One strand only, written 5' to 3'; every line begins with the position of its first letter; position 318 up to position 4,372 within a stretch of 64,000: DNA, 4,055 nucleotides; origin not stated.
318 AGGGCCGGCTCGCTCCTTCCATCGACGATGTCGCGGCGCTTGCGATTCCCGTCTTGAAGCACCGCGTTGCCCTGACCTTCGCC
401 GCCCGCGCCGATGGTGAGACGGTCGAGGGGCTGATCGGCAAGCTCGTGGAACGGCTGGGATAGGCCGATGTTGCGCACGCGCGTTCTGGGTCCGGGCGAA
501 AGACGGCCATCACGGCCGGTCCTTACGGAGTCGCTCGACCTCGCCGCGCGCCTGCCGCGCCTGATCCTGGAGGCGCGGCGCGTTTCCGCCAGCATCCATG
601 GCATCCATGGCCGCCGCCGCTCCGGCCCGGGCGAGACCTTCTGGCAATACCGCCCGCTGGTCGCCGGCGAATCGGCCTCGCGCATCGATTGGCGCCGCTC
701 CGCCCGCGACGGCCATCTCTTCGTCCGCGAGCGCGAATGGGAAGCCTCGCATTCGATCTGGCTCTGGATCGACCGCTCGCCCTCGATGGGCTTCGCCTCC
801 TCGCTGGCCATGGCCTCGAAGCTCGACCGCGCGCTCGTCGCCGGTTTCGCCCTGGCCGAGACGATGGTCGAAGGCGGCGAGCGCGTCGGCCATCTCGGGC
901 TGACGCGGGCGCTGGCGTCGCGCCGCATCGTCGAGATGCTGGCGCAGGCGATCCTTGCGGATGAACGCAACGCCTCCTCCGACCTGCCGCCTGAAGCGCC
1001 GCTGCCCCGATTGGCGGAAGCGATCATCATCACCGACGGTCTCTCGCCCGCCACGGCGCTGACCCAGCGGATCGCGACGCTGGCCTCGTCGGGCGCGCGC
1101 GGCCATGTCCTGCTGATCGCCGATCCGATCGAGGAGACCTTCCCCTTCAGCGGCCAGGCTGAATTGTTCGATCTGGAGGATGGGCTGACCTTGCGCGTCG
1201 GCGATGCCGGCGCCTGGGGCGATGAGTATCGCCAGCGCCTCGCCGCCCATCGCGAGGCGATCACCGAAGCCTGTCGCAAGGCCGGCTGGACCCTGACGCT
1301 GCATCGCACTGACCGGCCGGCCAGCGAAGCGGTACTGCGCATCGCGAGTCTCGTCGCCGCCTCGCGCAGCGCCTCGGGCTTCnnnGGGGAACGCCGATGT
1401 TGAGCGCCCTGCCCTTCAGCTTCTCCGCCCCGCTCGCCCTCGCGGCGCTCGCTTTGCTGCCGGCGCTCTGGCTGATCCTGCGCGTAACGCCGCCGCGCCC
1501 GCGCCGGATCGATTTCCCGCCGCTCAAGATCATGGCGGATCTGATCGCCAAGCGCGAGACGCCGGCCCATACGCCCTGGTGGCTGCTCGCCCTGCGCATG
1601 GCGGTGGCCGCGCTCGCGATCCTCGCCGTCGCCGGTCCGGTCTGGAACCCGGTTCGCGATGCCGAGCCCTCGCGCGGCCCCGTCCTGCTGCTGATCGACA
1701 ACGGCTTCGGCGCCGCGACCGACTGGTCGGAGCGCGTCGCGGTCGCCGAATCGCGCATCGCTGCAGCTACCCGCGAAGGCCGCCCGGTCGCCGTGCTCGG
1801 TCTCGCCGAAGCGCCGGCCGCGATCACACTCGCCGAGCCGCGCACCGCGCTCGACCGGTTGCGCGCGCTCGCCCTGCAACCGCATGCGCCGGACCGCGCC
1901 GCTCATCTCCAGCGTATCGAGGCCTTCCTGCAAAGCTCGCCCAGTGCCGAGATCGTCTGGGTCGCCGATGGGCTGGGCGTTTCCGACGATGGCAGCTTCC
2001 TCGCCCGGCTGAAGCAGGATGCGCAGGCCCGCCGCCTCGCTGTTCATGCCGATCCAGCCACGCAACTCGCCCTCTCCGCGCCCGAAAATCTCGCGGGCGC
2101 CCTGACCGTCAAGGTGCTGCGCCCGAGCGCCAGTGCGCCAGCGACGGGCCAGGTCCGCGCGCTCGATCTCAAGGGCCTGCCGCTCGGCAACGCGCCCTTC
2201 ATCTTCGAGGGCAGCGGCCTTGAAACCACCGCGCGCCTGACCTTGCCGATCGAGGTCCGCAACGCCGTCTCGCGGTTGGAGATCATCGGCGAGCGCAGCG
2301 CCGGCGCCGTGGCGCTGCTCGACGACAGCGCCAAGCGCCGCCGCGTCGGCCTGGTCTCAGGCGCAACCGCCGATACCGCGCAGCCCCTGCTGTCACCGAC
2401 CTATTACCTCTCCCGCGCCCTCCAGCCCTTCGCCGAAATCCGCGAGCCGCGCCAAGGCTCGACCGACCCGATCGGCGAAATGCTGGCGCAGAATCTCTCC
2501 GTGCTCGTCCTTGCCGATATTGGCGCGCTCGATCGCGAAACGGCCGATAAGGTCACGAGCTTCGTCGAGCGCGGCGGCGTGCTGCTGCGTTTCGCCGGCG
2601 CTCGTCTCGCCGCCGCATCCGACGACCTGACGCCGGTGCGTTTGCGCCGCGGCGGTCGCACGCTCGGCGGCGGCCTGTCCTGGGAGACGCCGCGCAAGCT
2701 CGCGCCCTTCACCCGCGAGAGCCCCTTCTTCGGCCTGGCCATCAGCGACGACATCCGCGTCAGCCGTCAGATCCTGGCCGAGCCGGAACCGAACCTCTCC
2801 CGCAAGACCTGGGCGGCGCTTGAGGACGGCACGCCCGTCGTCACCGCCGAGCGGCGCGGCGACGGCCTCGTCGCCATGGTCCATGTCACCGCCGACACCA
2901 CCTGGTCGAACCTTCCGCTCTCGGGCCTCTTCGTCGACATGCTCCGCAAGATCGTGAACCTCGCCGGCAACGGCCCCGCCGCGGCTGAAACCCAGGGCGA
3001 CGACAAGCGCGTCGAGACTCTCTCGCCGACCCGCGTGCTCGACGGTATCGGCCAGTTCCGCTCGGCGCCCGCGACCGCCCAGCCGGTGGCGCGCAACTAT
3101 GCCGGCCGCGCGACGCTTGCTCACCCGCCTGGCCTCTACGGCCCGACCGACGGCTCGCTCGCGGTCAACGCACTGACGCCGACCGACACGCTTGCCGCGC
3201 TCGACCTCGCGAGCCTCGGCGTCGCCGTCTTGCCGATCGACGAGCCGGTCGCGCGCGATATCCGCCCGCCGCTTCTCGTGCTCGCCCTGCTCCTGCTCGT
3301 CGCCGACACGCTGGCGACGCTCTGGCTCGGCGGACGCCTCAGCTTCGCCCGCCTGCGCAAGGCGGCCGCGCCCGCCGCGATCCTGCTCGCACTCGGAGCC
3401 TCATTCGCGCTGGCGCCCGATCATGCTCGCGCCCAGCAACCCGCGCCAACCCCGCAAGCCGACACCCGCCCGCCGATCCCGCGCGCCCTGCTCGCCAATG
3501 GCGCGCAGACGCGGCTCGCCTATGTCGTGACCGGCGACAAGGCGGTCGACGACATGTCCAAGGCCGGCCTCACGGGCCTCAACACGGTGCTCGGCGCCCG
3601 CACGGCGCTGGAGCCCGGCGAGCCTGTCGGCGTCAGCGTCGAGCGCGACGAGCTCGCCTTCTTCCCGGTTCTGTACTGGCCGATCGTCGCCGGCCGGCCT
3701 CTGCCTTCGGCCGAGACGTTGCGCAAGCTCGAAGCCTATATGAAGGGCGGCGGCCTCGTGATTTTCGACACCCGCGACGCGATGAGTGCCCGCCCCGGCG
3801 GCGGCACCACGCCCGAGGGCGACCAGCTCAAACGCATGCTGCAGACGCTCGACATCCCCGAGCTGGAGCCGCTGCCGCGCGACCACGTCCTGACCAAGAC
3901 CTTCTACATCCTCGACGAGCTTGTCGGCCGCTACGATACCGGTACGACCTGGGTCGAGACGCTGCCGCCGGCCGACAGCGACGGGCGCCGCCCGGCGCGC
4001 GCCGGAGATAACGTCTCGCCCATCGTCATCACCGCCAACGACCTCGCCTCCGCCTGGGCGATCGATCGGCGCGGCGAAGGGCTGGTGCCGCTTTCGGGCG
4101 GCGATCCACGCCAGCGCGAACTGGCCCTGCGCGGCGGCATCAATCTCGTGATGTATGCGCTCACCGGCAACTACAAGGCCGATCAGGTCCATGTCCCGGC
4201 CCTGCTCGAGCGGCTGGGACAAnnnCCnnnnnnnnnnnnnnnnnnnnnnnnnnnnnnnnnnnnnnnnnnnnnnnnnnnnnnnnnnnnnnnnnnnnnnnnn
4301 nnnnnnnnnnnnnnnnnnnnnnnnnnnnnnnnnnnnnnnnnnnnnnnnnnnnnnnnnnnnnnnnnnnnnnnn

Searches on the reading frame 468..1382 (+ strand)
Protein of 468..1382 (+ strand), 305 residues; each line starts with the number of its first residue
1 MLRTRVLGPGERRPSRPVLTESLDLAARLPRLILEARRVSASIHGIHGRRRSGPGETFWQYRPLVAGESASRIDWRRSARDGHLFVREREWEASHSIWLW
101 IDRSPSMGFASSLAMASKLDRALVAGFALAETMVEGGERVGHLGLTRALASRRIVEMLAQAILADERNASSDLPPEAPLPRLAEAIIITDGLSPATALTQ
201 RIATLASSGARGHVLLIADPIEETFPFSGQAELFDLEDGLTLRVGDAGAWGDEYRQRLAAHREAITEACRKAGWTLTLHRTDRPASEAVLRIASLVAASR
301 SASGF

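Call 67: search_protein_families(library=pfam, proteins=[window:468-1382:+], max_evalue=0.00001)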
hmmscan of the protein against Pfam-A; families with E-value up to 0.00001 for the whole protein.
window:468-1382:+ (305 aa): 1 family
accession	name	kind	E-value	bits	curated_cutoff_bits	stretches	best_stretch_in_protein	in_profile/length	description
PF01882.25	DUF58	-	7.4e-24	84.6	23.4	1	60-263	1-215/216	Protein of unknown function DUF58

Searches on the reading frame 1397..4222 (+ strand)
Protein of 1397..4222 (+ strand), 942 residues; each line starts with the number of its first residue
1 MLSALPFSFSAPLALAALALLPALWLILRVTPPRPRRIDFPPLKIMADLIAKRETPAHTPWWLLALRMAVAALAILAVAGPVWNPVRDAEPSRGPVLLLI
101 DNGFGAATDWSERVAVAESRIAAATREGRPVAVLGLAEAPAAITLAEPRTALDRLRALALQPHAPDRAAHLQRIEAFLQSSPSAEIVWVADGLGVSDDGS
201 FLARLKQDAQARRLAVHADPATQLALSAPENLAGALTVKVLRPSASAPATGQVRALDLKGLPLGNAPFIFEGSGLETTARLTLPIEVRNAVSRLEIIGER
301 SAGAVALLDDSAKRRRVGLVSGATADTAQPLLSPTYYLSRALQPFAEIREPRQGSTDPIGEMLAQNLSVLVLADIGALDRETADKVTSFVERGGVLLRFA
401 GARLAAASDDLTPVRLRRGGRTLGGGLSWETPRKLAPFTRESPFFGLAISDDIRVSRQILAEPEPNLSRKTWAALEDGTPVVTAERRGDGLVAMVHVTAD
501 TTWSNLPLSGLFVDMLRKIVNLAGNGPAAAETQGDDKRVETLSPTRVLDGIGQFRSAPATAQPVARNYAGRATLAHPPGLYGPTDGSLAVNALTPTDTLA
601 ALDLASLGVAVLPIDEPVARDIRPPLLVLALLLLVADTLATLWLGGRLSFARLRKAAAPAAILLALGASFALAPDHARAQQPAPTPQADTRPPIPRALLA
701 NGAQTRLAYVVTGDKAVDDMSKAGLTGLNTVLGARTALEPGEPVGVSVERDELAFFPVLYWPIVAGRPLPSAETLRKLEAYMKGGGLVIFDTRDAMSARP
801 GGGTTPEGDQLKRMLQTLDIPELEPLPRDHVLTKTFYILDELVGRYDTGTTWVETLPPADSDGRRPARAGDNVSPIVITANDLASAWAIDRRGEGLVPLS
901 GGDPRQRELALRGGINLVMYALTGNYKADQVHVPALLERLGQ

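Call 67: search_protein_families(library=pfam, proteins=[window:1397-4222:+], max_evalue=0.00001)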
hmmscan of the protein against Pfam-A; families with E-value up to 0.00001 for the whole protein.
window:1397-4222:+ (942 aa): 2 families
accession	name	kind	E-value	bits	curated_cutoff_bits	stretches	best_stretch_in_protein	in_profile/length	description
PF13709.12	DUF4159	-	2.5e-47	161.5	25.9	1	706-922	1-202/202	Domain of unknown function (DUF4159)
PF07584.16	BatA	-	1.4e-17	64.3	25.9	1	7-81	2-77/77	Aerotolerance regulator N-terminal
